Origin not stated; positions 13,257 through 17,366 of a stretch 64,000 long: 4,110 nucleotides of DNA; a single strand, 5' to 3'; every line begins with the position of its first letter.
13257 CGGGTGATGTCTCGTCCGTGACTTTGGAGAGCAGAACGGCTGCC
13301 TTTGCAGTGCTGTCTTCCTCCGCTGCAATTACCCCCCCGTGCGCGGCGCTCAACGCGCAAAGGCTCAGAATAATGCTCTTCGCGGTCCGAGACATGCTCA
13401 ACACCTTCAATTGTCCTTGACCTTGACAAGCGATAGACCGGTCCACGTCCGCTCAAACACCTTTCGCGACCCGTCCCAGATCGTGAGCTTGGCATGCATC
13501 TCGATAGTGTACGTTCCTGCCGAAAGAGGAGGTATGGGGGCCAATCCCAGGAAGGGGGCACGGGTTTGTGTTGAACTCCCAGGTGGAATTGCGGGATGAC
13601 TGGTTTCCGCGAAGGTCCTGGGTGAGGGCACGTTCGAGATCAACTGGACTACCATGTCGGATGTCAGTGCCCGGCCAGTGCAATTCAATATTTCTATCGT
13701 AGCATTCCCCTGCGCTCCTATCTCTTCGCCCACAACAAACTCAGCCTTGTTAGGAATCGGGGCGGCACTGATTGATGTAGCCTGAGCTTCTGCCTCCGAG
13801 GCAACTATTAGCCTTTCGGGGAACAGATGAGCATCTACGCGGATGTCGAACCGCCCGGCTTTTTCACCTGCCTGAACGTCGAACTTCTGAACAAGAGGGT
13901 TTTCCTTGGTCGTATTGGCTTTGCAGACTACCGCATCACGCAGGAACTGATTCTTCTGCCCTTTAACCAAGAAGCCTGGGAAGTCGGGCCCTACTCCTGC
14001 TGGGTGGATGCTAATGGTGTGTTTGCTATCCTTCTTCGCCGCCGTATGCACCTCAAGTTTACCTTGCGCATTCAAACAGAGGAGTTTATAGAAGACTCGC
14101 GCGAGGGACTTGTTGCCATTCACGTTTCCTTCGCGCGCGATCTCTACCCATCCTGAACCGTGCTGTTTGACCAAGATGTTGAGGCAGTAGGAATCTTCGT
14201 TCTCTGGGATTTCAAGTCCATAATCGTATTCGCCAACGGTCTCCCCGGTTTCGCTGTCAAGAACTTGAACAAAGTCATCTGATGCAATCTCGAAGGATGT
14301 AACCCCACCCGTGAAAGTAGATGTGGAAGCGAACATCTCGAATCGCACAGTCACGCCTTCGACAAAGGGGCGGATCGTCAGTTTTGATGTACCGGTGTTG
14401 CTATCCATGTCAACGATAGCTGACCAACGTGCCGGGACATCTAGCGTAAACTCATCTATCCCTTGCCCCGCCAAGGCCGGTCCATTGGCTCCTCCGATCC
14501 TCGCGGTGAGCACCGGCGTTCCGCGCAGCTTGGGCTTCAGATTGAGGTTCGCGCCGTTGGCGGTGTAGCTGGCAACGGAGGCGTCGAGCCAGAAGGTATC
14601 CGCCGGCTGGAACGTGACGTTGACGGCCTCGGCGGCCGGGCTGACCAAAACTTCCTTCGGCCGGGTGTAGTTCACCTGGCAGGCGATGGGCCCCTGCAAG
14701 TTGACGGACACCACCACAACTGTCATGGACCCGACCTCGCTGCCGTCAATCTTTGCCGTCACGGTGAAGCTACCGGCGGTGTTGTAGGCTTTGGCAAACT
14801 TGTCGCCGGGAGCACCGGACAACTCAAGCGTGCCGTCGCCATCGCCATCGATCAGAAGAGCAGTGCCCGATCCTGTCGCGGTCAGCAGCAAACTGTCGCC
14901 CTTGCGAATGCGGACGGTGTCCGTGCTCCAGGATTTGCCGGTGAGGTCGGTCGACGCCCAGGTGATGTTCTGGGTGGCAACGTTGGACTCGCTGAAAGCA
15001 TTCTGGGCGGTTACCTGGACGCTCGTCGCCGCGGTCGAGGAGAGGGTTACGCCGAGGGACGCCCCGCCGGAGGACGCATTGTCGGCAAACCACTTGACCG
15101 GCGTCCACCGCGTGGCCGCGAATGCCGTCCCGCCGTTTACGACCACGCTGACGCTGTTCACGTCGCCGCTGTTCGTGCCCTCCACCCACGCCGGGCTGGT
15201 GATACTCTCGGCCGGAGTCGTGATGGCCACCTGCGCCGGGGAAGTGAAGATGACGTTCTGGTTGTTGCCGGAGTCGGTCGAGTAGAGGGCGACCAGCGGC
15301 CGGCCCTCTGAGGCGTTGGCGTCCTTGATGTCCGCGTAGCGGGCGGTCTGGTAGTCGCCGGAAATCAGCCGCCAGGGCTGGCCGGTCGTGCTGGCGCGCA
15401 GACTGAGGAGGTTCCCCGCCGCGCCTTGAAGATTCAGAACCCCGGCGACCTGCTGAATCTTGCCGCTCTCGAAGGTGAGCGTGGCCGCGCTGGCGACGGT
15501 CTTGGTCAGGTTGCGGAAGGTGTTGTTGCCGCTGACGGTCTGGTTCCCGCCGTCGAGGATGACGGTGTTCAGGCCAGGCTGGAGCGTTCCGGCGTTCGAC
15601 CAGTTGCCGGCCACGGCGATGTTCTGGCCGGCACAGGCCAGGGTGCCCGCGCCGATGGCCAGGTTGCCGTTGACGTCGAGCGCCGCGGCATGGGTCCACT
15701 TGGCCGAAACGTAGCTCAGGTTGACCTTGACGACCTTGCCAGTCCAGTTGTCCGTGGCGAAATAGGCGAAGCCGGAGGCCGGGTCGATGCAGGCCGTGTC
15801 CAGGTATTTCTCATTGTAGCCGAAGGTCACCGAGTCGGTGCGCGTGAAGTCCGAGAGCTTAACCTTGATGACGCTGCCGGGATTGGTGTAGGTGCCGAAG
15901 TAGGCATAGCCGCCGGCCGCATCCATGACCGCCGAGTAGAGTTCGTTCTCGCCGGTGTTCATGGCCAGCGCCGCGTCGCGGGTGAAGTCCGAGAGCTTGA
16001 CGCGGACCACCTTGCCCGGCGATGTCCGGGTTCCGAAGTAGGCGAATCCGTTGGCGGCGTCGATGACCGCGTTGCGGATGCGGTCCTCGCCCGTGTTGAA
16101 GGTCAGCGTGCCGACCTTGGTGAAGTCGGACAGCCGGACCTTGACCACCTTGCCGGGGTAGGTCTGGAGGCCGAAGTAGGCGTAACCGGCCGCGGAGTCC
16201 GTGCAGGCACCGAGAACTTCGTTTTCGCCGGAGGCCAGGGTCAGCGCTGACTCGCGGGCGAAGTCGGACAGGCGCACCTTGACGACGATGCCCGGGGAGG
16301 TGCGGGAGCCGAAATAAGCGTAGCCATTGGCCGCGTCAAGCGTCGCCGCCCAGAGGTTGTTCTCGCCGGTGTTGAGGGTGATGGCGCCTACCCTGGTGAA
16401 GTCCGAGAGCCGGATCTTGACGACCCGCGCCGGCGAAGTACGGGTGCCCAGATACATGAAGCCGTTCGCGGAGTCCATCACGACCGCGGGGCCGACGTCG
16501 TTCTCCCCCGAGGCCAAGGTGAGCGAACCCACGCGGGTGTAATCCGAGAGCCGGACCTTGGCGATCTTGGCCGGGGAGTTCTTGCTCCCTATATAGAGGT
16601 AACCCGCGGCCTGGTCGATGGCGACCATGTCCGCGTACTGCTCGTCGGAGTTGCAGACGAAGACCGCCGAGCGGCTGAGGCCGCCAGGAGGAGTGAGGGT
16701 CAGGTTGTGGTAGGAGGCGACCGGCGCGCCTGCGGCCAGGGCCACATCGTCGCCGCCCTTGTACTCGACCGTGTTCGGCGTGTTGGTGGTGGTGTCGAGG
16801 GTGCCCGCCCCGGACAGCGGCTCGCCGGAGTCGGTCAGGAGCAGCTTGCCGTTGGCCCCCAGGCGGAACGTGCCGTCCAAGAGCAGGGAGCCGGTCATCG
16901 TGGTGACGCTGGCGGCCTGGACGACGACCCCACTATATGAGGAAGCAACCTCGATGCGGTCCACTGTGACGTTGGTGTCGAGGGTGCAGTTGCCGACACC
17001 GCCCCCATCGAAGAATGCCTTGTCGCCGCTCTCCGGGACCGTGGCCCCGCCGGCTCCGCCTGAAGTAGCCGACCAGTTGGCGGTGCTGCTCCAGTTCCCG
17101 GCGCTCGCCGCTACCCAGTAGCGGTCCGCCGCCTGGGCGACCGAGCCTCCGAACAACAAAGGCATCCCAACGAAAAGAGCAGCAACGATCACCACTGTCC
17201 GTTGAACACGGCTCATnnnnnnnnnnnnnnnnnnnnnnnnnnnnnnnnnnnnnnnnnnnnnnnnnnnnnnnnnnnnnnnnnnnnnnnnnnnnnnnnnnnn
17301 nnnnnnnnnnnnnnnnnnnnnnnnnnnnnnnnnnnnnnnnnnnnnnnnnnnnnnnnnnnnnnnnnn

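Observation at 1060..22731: Cluster of giant Sec-exported proteins with swapped C-termini, each followed by exported partner genes (polymorphic effector/immunity-like)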

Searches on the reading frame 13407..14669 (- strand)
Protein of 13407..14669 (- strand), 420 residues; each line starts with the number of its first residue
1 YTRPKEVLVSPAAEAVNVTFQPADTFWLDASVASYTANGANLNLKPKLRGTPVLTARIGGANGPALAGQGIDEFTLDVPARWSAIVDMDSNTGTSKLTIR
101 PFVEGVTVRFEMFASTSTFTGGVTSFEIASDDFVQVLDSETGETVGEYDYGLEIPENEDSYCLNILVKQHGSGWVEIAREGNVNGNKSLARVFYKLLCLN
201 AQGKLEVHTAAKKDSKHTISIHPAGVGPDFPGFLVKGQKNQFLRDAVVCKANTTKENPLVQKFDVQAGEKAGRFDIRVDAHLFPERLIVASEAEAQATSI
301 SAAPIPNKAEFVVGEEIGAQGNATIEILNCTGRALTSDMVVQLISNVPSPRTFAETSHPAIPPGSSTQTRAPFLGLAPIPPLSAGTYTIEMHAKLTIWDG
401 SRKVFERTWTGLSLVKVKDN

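Call 40: search_protein_families(library=pfam, proteins=[window:13407-14669:-], max_evalue=1)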
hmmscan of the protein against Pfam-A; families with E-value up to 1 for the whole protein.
window:13407-14669:- (420 aa): 1 family
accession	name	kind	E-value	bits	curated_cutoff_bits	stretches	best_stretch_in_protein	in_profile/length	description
PF04824.21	Rad21_Rec8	-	0.23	11.3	22.7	1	190-207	21-38/55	Conserved region of Rad21 / Rec8 like protein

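Call 56: search_protein_families(library=ncbifam, proteins=[window:13407-14669:-], max_evalue=1)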
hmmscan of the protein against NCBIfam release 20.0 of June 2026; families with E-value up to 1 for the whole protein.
window:13407-14669:- (420 aa): 1 family
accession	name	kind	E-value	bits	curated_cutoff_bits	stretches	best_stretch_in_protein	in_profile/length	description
TIGR03769.1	P_ac_wall_RPT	domain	0.15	12.6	30.9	1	384-406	12-33/41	TIGR03769 domain-containing protein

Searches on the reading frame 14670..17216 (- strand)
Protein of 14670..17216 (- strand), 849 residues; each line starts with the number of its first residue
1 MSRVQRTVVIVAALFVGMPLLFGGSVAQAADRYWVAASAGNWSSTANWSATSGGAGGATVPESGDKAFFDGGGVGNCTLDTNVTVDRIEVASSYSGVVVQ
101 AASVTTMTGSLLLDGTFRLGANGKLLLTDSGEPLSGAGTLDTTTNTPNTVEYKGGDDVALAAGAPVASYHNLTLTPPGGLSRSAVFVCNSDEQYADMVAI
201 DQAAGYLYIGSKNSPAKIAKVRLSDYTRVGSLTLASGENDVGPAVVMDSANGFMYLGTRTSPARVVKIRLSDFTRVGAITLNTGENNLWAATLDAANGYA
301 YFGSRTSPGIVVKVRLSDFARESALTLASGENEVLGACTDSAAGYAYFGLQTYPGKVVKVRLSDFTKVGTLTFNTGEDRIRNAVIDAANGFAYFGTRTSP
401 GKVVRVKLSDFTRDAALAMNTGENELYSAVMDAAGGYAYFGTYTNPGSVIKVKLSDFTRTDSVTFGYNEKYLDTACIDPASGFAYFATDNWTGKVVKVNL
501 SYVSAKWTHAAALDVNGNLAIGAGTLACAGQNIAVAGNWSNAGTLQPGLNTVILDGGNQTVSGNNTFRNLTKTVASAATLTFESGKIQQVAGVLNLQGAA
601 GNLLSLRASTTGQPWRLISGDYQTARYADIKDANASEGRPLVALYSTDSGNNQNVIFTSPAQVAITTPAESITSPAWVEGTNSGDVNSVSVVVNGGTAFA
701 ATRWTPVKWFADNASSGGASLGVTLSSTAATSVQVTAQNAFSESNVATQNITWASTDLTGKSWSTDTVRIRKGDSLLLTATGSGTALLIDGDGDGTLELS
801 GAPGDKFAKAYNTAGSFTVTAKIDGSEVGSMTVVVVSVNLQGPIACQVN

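Call 40: search_protein_families(library=pfam, proteins=[window:14670-17216:-], max_evalue=1)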
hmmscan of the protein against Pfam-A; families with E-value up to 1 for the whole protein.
window:14670-17216:- (849 aa): 2 families
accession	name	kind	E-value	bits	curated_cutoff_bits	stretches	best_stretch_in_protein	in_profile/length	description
PF18338.7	BppL_N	-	0.0072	16.3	25.8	1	551-567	4-20/25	Lower baseplate protein N-terminal domain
PF20622.4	Big_15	-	0.028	14.7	27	1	676-697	14-35/82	Bacterial Ig domain (Big_16)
